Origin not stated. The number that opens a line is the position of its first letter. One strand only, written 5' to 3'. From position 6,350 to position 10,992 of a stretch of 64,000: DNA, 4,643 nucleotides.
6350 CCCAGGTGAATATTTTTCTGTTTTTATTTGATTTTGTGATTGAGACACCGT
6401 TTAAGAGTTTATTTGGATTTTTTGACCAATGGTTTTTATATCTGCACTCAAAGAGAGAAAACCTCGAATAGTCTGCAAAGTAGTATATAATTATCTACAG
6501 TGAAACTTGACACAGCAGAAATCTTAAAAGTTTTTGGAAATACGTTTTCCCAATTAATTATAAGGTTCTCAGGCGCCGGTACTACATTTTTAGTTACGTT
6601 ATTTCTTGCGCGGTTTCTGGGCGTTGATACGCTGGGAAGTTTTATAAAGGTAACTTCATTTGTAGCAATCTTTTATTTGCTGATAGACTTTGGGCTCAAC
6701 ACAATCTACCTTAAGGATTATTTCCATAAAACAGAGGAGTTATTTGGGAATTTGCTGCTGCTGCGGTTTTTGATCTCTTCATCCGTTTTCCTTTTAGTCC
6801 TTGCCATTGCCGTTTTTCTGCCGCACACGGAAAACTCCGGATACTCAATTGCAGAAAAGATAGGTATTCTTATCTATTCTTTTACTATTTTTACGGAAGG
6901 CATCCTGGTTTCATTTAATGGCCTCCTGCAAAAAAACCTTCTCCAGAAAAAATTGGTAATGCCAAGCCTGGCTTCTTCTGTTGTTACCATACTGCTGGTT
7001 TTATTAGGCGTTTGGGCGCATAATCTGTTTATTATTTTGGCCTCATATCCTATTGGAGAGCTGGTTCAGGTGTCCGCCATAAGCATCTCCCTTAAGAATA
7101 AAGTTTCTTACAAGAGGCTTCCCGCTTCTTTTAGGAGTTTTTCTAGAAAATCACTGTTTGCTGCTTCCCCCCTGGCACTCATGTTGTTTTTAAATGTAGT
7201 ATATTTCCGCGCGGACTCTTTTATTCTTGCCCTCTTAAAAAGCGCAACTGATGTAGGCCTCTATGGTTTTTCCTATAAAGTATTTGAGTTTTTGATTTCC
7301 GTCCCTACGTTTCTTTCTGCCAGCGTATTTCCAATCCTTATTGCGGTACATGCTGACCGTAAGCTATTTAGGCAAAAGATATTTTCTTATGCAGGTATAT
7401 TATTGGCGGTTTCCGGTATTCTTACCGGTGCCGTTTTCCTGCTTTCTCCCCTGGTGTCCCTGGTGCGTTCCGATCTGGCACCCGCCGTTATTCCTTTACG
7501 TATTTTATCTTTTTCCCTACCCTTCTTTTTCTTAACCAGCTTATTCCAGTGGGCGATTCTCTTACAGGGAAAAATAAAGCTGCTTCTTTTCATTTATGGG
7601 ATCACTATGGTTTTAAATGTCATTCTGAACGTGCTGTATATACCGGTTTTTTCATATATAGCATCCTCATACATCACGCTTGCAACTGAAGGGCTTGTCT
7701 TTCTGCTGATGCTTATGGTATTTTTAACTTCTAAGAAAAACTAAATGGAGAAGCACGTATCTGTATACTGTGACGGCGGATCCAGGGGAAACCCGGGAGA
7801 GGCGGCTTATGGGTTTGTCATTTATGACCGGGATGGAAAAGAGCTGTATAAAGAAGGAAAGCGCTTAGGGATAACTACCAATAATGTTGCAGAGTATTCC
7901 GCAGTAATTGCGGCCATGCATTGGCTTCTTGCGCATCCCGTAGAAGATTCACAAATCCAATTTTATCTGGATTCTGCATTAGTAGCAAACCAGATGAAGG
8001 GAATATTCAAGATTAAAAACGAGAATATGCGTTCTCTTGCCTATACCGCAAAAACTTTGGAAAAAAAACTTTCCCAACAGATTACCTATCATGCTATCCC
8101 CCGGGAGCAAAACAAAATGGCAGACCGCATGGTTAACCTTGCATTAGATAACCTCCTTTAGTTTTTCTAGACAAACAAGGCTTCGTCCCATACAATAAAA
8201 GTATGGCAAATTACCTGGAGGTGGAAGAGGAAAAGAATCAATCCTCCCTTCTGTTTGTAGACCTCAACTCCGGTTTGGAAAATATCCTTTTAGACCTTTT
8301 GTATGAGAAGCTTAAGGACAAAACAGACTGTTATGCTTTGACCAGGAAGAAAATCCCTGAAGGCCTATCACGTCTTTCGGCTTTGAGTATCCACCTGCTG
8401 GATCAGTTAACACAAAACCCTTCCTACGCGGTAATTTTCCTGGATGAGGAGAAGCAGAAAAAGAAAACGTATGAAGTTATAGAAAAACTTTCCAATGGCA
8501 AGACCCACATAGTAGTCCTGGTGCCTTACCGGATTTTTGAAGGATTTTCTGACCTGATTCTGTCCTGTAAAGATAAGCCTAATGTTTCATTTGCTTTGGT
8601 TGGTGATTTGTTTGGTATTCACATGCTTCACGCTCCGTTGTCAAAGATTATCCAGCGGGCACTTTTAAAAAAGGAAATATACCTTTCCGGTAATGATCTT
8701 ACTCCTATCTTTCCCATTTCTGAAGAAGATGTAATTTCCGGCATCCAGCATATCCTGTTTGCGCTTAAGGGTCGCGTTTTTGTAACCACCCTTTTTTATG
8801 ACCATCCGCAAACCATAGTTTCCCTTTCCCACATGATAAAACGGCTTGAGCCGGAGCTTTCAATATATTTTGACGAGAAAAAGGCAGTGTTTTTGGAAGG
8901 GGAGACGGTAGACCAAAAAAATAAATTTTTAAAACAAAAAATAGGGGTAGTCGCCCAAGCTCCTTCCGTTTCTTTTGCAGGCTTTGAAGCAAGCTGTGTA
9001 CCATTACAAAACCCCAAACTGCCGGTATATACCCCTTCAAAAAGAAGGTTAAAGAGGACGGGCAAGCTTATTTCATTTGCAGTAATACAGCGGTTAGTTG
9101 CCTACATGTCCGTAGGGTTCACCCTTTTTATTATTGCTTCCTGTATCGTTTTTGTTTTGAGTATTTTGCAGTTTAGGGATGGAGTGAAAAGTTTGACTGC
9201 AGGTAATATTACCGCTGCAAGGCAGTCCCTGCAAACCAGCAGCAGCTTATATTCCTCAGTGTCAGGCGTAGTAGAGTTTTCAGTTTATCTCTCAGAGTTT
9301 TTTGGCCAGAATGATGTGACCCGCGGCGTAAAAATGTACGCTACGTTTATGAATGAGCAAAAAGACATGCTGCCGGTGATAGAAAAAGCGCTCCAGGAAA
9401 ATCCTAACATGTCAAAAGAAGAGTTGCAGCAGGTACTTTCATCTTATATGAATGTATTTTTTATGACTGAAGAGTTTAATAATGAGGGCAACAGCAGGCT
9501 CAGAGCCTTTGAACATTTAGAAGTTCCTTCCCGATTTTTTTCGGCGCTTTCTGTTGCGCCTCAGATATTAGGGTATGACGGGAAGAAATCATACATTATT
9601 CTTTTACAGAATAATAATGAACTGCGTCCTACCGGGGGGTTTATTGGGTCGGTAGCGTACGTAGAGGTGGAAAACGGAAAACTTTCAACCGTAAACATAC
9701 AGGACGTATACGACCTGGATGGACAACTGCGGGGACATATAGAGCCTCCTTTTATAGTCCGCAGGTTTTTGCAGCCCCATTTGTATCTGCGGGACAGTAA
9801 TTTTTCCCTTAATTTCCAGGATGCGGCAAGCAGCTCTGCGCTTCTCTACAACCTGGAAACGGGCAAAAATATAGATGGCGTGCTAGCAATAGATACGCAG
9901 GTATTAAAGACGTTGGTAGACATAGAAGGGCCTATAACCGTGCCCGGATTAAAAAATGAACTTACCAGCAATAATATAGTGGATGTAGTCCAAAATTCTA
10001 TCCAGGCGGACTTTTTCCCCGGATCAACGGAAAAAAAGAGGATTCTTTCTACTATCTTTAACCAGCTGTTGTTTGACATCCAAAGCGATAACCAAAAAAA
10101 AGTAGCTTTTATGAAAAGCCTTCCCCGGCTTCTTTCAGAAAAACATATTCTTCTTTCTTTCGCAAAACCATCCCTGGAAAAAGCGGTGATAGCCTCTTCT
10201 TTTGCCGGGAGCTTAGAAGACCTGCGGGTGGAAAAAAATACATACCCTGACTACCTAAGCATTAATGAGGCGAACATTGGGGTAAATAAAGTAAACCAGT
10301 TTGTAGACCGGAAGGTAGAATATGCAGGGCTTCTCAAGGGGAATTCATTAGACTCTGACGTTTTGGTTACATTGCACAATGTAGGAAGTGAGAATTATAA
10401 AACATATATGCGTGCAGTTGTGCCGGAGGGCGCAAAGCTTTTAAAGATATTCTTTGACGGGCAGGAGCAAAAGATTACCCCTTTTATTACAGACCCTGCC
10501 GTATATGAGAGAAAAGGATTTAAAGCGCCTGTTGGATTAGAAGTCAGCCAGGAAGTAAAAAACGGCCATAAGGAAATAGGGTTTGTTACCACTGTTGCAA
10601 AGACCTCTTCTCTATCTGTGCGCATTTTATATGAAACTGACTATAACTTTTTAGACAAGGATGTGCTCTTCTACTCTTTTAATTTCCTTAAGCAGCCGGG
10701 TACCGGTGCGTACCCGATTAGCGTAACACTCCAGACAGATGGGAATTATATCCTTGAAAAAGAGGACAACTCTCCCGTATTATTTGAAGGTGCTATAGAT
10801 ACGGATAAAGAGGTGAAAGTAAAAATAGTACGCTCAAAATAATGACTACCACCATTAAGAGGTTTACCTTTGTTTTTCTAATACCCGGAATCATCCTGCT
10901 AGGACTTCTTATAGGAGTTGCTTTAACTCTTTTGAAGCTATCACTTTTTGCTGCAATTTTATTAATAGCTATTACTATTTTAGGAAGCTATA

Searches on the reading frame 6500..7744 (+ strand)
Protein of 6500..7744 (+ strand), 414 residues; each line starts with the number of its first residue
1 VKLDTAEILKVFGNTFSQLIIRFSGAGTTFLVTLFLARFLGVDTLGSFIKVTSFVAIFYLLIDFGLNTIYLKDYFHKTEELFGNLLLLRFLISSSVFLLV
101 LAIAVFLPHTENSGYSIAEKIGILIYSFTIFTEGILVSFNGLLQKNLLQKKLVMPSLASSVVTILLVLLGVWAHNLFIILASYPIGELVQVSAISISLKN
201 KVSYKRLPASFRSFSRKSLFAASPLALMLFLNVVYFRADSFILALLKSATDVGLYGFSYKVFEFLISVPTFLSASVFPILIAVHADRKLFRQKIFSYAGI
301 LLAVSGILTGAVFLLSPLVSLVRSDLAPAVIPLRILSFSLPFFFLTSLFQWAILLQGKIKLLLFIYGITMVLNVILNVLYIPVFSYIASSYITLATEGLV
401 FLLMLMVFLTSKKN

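Call 81: search_protein_families(library=pfam, proteins=[window:6500-7744:+], max_evalue=1e-8)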
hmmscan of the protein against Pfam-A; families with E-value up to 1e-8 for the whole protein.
window:6500-7744:+ (414 aa): 1 family
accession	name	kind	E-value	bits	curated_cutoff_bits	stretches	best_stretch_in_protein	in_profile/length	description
PF01943.22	Polysacc_synt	-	7.6e-15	55.5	28.2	1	14-280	4-270/274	Polysaccharide biosynthesis protein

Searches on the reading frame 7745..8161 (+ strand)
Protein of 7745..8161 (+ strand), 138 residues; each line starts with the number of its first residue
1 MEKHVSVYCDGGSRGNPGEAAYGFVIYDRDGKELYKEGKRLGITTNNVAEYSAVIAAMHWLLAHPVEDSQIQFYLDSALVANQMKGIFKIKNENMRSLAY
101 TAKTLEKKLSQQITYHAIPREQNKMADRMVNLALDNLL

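Call 81: search_protein_families(library=pfam, proteins=[window:7745-8161:+], max_evalue=1e-8)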
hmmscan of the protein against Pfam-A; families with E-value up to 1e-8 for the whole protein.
window:7745-8161:+ (138 aa): 2 families
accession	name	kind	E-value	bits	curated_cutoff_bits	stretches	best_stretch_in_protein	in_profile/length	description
PF13456.12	RVT_3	-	1.5e-14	54.5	21.6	1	9-132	2-122/123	Reverse transcriptase-like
PF00075.30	RNase_H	-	2.4e-14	54.1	25.8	1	3-113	2-109/141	RNase H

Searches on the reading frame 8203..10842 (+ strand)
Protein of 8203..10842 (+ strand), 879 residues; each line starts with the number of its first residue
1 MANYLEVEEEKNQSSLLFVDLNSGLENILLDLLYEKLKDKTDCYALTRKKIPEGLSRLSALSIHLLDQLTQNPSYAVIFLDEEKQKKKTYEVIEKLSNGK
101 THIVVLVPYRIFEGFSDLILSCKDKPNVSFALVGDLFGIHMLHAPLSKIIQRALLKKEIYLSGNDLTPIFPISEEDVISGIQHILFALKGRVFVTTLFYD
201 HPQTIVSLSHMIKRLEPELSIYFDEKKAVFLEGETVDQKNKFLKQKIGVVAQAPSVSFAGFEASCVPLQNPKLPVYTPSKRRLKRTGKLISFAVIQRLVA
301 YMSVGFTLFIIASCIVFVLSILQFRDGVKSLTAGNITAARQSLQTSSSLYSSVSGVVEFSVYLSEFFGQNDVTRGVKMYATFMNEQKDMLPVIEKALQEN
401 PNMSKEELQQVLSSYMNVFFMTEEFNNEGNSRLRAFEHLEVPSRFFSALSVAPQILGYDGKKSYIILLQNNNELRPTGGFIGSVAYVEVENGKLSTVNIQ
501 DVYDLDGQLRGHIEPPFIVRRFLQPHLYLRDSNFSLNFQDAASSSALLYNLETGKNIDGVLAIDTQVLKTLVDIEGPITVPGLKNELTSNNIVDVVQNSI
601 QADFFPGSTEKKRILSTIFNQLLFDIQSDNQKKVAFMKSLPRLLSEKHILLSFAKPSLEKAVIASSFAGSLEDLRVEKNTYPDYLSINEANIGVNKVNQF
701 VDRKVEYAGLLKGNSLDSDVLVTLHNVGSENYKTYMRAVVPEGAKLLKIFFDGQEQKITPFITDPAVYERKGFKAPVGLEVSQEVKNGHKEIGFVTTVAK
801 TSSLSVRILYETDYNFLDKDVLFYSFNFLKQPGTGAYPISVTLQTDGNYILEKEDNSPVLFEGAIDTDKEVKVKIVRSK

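Call 81: search_protein_families(library=pfam, proteins=[window:8203-10842:+], max_evalue=1e-8)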
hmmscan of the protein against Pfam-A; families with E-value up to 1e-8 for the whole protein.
window:8203-10842:+ (879 aa): 1 family
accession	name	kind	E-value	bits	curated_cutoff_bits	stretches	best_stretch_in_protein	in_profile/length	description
PF13196.11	DUF4012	-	1.7e-29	103.6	28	1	459-598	1-141/144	Protein of unknown function (DUF4012)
